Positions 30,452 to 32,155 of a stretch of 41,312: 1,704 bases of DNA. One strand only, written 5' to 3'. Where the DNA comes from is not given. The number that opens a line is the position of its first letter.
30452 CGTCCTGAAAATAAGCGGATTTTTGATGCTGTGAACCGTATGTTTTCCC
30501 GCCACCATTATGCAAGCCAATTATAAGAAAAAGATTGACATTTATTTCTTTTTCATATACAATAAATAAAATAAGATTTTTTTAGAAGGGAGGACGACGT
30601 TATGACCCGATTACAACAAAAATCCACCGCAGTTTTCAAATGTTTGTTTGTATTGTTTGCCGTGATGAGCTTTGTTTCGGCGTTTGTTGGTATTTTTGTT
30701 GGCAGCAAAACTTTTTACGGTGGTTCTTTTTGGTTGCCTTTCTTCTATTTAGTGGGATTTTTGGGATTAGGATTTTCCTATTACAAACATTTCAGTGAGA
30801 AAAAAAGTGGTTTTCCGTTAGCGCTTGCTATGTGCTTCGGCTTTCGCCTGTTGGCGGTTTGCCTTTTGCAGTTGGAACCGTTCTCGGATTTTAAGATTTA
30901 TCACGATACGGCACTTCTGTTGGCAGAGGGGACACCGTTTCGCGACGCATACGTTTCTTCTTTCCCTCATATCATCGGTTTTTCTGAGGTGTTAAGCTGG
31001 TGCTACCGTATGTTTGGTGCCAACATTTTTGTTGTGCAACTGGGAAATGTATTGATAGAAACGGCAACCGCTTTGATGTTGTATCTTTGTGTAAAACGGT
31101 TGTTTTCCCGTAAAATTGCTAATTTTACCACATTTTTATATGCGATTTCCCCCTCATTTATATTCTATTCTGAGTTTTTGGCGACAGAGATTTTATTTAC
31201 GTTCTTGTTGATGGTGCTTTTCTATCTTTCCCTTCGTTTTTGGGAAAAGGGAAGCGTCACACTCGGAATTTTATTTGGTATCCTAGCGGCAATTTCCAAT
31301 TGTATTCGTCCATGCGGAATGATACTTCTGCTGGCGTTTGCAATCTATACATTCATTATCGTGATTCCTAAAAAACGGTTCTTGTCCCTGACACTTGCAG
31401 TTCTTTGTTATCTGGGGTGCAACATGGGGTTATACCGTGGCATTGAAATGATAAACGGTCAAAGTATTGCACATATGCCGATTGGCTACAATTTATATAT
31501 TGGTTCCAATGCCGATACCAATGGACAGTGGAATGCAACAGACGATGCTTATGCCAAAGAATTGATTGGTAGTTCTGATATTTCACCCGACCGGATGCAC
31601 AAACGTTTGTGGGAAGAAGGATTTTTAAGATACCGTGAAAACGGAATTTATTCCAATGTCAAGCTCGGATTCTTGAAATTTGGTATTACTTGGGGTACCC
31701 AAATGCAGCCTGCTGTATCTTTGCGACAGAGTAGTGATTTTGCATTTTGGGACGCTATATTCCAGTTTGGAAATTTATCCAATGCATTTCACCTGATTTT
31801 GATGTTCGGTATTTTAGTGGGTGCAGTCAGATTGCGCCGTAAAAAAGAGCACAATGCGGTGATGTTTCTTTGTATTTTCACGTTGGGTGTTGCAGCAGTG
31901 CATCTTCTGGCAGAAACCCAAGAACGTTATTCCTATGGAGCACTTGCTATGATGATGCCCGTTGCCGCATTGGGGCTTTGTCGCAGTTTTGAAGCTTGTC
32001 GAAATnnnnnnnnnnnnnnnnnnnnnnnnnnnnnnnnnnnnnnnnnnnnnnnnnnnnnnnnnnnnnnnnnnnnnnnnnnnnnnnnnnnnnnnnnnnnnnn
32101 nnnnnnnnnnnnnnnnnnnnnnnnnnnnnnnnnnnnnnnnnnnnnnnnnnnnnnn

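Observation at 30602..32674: In-frame fusion of a polytopic membrane (GT-C-like) domain to a complete CysE, immediately upstream of cysS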

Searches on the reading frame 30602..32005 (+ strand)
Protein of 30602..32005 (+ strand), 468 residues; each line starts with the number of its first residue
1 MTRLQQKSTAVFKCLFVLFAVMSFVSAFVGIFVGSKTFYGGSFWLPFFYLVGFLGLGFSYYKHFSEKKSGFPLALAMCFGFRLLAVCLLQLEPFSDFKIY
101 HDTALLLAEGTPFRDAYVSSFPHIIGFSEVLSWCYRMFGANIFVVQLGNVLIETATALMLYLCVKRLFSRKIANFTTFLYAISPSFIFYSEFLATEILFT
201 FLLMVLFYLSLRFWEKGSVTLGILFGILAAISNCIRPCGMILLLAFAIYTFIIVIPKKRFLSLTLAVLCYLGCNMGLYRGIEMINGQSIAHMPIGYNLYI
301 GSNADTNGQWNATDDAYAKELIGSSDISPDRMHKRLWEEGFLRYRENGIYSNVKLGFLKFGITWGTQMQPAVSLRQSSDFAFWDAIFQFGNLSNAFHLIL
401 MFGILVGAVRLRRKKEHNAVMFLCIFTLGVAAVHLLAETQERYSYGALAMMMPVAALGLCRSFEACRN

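Call 4: search_protein_families(library=pfam, proteins=[window:30602-32005:+], max_evalue=1)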
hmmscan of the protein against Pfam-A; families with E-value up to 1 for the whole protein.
window:30602-32005:+ (468 aa): 2 families
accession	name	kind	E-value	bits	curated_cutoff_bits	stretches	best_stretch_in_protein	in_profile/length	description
PF13231.12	PMT_2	-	3.5e-13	50.5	26.1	1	132-270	11-147/160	Dolichyl-phosphate-mannose-protein mannosyltransferase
PF11992.13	TgpA_N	-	0.33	10.3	30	1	29-214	5-146/333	TgpA N-terminal domain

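Call 5: search_protein_families(library=ncbifam, proteins=[window:30602-32005:+], max_evalue=1)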
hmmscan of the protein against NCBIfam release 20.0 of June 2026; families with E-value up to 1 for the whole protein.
window:30602-32005:+ (468 aa): 2 families
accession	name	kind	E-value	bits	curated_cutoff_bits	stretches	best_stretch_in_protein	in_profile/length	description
TIGR03663.1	TIGR03663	subfamily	1.3e-08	34.3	126.25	1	131-260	59-187/435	flippase activity-associated protein Agl23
TIGR04154.1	archaeo_STT3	subfamily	0.2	9.9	450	2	142-255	95-227/831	oligosaccharyl transferase, archaeosortase A system-associated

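Call 40: find_homologous_proteins(query=window:30602-32005:+, max_evalue=0.001)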
Query window:30602-32005:+ (468 aa): 13 proteins with E <= 0.001 among 8000 candidates.
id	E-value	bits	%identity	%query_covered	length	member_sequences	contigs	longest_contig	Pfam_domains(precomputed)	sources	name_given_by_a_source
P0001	0.0e+0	1049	100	100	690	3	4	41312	PF14602.13,PF00132.31,PF25087.2,PF13231.13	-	-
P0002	3.5e-246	836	78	99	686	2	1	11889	PF14602.13,PF00132.31,PF13231.13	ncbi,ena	-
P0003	1.2e-243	827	77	100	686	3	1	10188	PF14602.13,PF00132.31,PF25087.2,PF13231.13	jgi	-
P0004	3.9e-229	779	74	100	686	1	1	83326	PF14602.13,PF00132.31,PF13231.13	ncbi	-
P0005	4.5e-206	703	65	100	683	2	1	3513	PF14602.13,PF00132.31,PF25087.2,PF13231.13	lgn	-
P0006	5.2e-201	687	65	100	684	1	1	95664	PF14602.13,PF00132.31,PF25087.2,PF13231.13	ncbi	-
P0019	2.7e-124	434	44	99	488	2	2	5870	PF13231.13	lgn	-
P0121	1.9e-121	424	46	99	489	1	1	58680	PF13231.13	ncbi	-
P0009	2.5e-109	384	42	99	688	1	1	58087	PF14602.13,PF00132.31,PF25087.2,PF13231.13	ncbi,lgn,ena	-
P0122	2.2e-98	348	41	98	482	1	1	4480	PF13231.13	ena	-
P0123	2.6e-87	312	46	73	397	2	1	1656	PF13231.13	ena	-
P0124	8.7e-15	73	23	81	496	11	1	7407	PF13231.13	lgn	-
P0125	8.9e-4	36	21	59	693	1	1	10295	PF25063.1,PF13431.13,PF23914.2,PF13414.13,PF23300.4,PF13176.13,PF13428.13,PF13374.13,PF07721.21,PF14559.13,PF24575.2,PF13371.13,PF17874.8,PF00515.35,PF12895.14,PF13424.13,PF21033.5,PF13432.13,PF13181.13,PF14561.13,PF07719.24,PF13174.13,PF13231.13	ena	-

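Call 43: find_encoding_contigs(protein=P0121, flank=6000, max_places=1)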
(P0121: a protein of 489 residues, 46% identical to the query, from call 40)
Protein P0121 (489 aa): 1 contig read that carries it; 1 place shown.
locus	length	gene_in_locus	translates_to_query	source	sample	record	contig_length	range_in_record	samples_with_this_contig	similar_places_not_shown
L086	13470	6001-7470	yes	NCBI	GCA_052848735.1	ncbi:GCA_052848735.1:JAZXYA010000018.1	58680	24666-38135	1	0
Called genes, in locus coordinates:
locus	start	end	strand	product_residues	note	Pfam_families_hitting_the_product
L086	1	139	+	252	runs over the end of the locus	PF00497:SBP_bac_3, PF10613:Lig_chan-Glu_bd (weak), PF12974:Phosphonate-bd (weak)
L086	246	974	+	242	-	PF00528:BPD_transp_1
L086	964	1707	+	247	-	PF00005:ABC_tran, PF02463:SMC_N, PF09818:ABC_ATPase (faint), PF13304:AAA_21 (weak)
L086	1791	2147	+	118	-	PF03780:Asp23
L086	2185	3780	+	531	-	PF02734:Dak2, PF21645:FakA-like_M, PF13684:FakA-like_C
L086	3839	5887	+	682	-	PF17191:RecG_wedge, PF01336:tRNA_anti-codon (weak), PF04851:ResIII, PF00270:DEAD, PF07517:SecA_DEAD (weak), PF00271:Helicase_C, PF19833:RecG_dom3_C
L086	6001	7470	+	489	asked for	PF13231:PMT_2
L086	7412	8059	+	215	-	PF25087:GMPPB_C (weak), PF00132:Hexapep, PF14602:Hexapep_2 (weak)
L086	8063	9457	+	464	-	PF01406:tRNA-synt_1e, PF01921:tRNA-synt_1f (faint), PF09334:tRNA-synt_1g (weak), PF00133:tRNA-synt_1 (weak), PF09334:tRNA-synt_1g, PF09190:DALR_2, PF23493:CysS_C (weak)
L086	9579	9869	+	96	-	PF02699:YajC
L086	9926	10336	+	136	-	PF12670:DUF3792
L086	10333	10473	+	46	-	-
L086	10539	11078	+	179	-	PF01812:5-FTHF_cyc-lig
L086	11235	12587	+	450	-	PF00860:Xan_ur_permease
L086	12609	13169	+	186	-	PF00156:Pribosyltran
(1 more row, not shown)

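Call 45: find_encoding_contigs(protein=P0122, flank=6000, max_places=1)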
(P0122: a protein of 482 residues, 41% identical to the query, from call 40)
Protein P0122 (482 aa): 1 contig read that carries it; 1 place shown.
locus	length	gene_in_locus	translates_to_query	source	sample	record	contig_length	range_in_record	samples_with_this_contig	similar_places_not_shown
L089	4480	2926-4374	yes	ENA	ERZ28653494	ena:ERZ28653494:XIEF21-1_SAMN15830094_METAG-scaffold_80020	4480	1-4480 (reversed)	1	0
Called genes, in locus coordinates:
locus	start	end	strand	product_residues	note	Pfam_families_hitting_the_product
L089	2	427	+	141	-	?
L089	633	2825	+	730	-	-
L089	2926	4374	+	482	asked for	PF13231:PMT_2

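Call 58: list_cluster_members(proteins=[P0001, P0004, P0006, P0007, P0009, P0121, P0002])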
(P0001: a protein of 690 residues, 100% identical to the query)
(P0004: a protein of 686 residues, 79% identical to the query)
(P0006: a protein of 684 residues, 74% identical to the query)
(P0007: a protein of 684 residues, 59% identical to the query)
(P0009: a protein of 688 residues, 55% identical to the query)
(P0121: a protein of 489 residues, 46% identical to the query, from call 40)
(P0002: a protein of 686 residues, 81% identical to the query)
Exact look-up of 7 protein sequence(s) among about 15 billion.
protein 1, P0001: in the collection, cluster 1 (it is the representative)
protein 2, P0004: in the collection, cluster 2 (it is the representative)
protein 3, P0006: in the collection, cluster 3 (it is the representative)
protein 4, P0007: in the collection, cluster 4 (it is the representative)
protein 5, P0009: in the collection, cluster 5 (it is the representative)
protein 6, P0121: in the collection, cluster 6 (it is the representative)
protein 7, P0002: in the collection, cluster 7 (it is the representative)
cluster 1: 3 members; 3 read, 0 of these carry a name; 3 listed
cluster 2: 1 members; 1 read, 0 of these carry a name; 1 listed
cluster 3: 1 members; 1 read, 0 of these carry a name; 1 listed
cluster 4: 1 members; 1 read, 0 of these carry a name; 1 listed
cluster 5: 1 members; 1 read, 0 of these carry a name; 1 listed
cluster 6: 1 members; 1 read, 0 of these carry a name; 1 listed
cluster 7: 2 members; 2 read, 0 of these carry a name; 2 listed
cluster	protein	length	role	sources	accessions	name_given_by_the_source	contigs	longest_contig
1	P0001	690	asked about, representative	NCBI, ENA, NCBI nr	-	-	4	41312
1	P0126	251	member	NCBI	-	-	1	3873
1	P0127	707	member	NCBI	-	-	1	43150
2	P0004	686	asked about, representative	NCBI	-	-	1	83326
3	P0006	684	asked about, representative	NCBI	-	-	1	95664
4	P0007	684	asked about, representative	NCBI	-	-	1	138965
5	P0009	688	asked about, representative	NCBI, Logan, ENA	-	-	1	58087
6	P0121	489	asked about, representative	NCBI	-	-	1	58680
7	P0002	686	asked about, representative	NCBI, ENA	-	-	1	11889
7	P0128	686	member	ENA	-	-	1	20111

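Call 72: search_protein_representatives(alignment_id=A2)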
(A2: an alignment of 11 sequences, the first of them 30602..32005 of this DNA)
Query: 11 sequences, 470 profile positions. Proteins with E-value up to 0.001 (for the whole library): 26666; up to 1e-10: 6558; up to 1e-30: 585. The best 150 are listed.
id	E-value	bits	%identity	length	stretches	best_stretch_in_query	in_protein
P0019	9.7e-212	720.4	-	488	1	1-469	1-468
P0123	4.4e-148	510.5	-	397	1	21-389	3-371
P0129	4.5e-103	362.1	-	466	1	13-462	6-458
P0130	2.4e-99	349.8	-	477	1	13-467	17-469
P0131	2.4e-94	333.4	-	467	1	38-458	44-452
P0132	1.1e-89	317.9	-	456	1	12-455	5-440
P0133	5.7e-88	312.3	-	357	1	11-347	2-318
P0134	3.8e-86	306.3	-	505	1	11-463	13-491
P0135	6.5e-84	298.9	-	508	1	3-462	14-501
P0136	3.0e-83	296.8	-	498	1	6-463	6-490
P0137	1.1e-82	294.9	-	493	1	21-463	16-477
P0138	2.2e-82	293.9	-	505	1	12-464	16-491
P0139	1.3e-81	291.4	-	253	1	161-365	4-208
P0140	1.1e-79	285.0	-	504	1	11-462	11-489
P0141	2.1e-79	284.1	-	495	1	13-458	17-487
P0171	2.3e-68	247.7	-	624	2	67-414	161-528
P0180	3.2e-66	240.6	-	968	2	9-465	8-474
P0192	1.7e-61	225.1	-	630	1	19-468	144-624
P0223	1.4e-56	208.8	-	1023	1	72-467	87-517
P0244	3.9e-54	200.7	-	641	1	12-460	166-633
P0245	4.4e-54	200.6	-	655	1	19-466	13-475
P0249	1.7e-53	198.6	-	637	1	45-468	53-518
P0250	1.9e-53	198.5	-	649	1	44-465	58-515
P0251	2.0e-53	198.4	-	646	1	18-466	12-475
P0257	5.2e-53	197.0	-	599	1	69-466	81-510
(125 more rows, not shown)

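Call 74: search_protein_families(library=pfam, proteins=[P0245, P0251, P0249, P0250, P0257, P0180, P0223, P0171, P0192, P0244], max_evalue=0.0001)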
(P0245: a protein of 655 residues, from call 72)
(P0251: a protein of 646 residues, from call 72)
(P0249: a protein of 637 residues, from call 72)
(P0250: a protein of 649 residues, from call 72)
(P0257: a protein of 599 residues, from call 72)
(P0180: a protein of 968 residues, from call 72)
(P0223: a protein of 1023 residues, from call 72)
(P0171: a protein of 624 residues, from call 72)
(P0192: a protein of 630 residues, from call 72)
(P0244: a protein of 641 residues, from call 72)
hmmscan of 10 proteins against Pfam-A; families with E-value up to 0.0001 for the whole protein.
P0245 (655 aa): 2 families
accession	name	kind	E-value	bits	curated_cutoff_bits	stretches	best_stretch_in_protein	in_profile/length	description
PF07833.16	Cu_amine_oxidN1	-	1.1e-17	64.4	24.2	1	534-639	2-108/108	Copper amine oxidase N-terminal domain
PF13231.12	PMT_2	-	7.5e-08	33.2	26.1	1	128-277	9-150/160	Dolichyl-phosphate-mannose-protein mannosyltransferase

P0251 (646 aa): 2 families
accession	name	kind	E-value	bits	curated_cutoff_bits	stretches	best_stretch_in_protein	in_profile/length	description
PF07833.16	Cu_amine_oxidN1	-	2.1e-14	53.8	24.2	1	547-643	12-107/108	Copper amine oxidase N-terminal domain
PF13231.12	PMT_2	-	2.7e-08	34.6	26.1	1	126-278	7-154/160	Dolichyl-phosphate-mannose-protein mannosyltransferase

P0249 (637 aa): 0 families

P0250 (649 aa): 1 family
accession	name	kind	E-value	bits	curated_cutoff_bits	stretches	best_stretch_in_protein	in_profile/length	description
PF13231.12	PMT_2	-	1.1e-06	29.4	26.1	1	146-281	4-130/160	Dolichyl-phosphate-mannose-protein mannosyltransferase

P0257 (599 aa): 1 family
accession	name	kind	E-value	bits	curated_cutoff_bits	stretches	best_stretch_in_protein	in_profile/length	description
PF13231.12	PMT_2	-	3.8e-09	37.4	26.1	1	143-286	4-142/160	Dolichyl-phosphate-mannose-protein mannosyltransferase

P0180 (968 aa): 1 family
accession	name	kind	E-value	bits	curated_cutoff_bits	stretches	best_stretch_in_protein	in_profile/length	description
PF13231.12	PMT_2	-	2.6e-13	50.9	26.1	2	129-279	8-154/160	Dolichyl-phosphate-mannose-protein mannosyltransferase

P0223 (1023 aa): 0 families

P0171 (624 aa): 1 family
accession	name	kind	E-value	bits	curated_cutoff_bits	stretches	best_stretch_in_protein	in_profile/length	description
PF13231.12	PMT_2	-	2.3e-09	38.1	26.1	1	220-378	4-153/160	Dolichyl-phosphate-mannose-protein mannosyltransferase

P0192 (630 aa): 0 families

P0244 (641 aa): 2 families
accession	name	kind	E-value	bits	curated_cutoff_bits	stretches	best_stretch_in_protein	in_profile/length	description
PF04101.22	Glyco_tran_28_C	-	6.1e-19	69.1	22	1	1-147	1-158/166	Glycosyltransferase family 28 C-terminal domain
PF13231.12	PMT_2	-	3.3e-07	31.1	26.1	1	292-445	9-154/160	Dolichyl-phosphate-mannose-protein mannosyltransferase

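Call 78: find_related_loci(query=A5, collection=metagenome_contigs, flank=5000)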
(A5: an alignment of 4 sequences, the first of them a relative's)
Query A5 (498 aa) in metagenome_contigs; peptide patterns used: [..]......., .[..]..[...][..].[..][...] (x = any residue, [..] = any of these).
154 stretches matched a pattern; 12 encode a relative of the query (tblastn E <= 1e-3); 12 distinct loci.
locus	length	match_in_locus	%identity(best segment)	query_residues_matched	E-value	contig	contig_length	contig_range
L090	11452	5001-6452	39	11-490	6e-112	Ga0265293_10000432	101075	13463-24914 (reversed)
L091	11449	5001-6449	39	16-498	3e-109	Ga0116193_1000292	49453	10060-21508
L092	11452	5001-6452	38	6-490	2e-99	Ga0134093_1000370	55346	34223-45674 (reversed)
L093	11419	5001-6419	38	20-492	1e-97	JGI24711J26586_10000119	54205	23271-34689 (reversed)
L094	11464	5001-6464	38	6-494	1e-102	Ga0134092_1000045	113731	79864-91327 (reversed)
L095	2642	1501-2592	37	6-370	9e-73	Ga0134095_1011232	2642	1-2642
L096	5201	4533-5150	42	16-222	4e-42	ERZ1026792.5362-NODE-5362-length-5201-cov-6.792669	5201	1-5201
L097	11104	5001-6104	24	101-488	6e-20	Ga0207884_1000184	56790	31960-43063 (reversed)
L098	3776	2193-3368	24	82-493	1e-9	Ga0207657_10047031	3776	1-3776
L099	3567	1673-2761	23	101-483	4e-9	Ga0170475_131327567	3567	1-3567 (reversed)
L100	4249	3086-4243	24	82-487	7e-9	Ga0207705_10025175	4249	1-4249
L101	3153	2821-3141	30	101-206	1e-5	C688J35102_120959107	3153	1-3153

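Call 82: search_protein_families(library=pfam, proteins=[L090:2970-3887:+, L090:4024-4899:+, L090:7508-9214:+, L091:2551-4770:+, L091:6626-7681:+, L094:3998-4819:-, L094:3193-3975:-, L094:6944-7924:+, L094:7994-9040:+, L094:2011-3006:-], max_evalue=0.00001)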
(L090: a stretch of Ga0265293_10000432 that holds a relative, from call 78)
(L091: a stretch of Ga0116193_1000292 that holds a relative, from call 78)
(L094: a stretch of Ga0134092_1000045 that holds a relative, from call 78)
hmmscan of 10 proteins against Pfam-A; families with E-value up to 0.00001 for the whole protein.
L090:2970-3887:+ (305 aa): 3 families
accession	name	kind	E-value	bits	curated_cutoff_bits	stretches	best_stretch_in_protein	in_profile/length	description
PF01180.27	DHO_dh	-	2.5e-83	280.1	27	1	8-287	4-291/291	Dihydroorotate dehydrogenase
PF01207.24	Dus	-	9.3e-14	51.7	20.4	1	223-274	170-222/311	Dihydrouridine synthase (Dus)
PF00977.27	His_biosynth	-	9.1e-06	25.7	23.6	0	222-280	58-116/228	Histidine biosynthesis protein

L090:4024-4899:+ (291 aa): 0 families

L090:7508-9214:+ (568 aa): 1 family
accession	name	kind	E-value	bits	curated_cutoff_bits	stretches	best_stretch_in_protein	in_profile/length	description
PF00501.34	AMP-binding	-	5.2e-60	203.7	29.9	1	27-419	9-384/384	AMP-binding enzyme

L091:2551-4770:+ (739 aa): 8 families
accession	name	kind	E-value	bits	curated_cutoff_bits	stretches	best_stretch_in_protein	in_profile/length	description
PF00580.27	UvrD-helicase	-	4e-103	345.3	23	1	7-271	1-271/271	UvrD/REP helicase N-terminal domain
PF13361.12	UvrD_C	-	4.9e-82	276.6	25.6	1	276-609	1-346/350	UvrD-like helicase C-terminal domain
PF13245.12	AAA_19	-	1.8e-25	90.1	25.1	1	11-254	1-132/134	AAA domain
PF21196.3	PcrA_UvrD_tudor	-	2.8e-16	59.5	23.9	1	690-737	1-48/48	PcrA/UvrD tudor domain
PF13538.12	UvrD_C_2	-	2.9e-11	43.5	27.4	1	550-609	2-52/52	UvrD-like helicase C-terminal domain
PF13604.12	AAA_30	-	5.2e-09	36.6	27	0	7-82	2-77/191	AAA domain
PF01443.25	Viral_helicase1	-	3.4e-08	34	21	0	546-608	178-226/228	Viral superfamily 1 RNA helicase core domain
PF13086.12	AAA_11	-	1.3e-06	28.8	27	0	7-250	2-249/257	AAA domain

L091:6626-7681:+ (351 aa): 2 families
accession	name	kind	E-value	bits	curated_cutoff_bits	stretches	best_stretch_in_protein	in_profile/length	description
PF00395.25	SLH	-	5.3e-31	106.8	20.8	3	38-79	2-44/44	S-layer homology domain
PF12690.13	BsuPI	-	3.3e-20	72.4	22.9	1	237-331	4-95/101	Intracellular proteinase inhibitor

L094:3998-4819:- (273 aa): 2 families
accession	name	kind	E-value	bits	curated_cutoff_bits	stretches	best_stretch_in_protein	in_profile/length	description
PF01618.21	MotA_ExbB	-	3.7e-31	108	22.9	1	106-225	2-126/127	MotA/TolQ/ExbB proton channel family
PF20560.3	MotA_N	-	1.2e-09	38.7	27.3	1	13-98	1-91/91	Motility protein A N-terminal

L094:3193-3975:- (260 aa): 2 families
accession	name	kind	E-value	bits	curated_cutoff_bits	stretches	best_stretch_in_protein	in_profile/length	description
PF13677.11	MotB_plug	-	3.5e-21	75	24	1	15-65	8-58/58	Membrane MotB of proton-channel complex MotA/MotB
PF00691.25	OmpA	-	7.2e-19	68.4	27.2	1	151-250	1-98/98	OmpA family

L094:6944-7924:+ (326 aa): 1 family
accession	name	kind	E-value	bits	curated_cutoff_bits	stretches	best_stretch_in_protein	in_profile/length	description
PF07261.16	DnaB_2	-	2.2e-30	104.6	22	2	131-197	7-73/74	Replication initiation and membrane attachment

L094:7994-9040:+ (348 aa): 1 family
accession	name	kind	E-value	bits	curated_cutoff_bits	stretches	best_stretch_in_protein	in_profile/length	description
PF01695.23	IstB_IS21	-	6.6e-13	49.1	24.1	1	177-315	84-208/238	IstB-like ATP binding protein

L094:2011-3006:- (331 aa): 1 family
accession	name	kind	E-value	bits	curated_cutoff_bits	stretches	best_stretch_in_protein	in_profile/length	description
PF07136.16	DUF1385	-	4.3e-94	314.5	22.1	1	64-322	1-226/227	Protein of unknown function (DUF1385)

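Call 90: search_solved_structures(query=A3, max_evalue=1)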
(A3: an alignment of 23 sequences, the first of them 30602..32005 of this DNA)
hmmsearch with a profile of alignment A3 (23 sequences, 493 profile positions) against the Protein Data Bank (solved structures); distinct sequences matched with E-value up to 1: 0.

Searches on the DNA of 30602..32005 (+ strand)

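Call 61: search_rna_families(sources=[L001, L003, L004, L005, L006, L007, L008, L010, L012, L019, L060, L083, L086], threshold=gathering)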
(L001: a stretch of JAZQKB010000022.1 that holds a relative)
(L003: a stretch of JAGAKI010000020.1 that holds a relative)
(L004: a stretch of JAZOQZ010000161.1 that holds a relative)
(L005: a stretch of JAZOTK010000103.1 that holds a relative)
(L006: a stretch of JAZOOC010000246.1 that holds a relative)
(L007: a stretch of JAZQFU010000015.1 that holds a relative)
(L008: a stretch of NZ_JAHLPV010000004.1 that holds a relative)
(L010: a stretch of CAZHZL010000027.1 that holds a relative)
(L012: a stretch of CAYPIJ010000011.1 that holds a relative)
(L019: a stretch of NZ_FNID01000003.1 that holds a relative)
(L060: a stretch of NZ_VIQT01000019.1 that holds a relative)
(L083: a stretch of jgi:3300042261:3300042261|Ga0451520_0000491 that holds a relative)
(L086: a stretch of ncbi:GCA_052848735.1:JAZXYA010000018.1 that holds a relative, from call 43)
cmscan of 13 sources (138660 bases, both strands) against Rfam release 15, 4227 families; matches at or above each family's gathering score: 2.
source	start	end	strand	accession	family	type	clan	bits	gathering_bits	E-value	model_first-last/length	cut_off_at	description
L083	5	120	+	RF00001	5S_rRNA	Gene; rRNA;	CL00113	95.7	38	3.6e-19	1-120/120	no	5S ribosomal RNA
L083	818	890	-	RF00005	tRNA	Gene; tRNA;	CL00001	69.8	29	7.5e-13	1-71/71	no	tRNA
